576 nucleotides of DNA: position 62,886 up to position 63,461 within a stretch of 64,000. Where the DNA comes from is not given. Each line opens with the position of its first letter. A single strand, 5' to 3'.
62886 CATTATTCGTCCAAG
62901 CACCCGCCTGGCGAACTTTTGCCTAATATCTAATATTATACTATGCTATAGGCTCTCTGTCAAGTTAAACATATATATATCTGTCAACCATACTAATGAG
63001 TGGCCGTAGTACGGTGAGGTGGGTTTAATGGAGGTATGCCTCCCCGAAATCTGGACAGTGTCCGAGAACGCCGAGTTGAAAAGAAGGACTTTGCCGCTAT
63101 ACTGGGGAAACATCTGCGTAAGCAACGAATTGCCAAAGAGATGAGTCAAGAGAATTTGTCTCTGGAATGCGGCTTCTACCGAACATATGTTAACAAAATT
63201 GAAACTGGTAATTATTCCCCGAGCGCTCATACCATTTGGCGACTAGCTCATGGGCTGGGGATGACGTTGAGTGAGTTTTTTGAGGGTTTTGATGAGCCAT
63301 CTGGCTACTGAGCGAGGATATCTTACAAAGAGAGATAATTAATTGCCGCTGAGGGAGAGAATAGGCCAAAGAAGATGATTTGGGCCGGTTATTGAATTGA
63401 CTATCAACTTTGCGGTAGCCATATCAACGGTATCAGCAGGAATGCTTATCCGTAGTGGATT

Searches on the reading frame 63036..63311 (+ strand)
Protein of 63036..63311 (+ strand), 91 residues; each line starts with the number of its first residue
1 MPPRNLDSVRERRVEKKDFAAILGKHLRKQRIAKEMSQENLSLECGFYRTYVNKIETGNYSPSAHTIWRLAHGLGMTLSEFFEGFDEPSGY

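Call 90: search_protein_families(library=pfam, proteins=[window:63036-63311:+], max_evalue=0.01)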
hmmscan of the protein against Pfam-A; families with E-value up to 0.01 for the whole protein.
window:63036-63311:+ (91 aa): 5 families
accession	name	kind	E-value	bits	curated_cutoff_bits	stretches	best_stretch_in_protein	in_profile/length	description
PF01381.28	HTH_3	-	4.9e-11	42.9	23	1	27-81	1-55/55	Helix-turn-helix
PF13560.12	HTH_31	-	4.5e-08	33.7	27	1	23-79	2-59/64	Helix-turn-helix domain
PF12844.13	HTH_19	-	1.8e-06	28.2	30.2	1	24-84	1-61/64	Helix-turn-helix domain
PF13443.12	HTH_26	-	0.00032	21.3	22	1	26-83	1-59/63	Cro/C1-type HTH DNA-binding domain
PF13413.12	HTH_25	-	0.0039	17.4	24.6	1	27-61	2-36/62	Helix-turn-helix domain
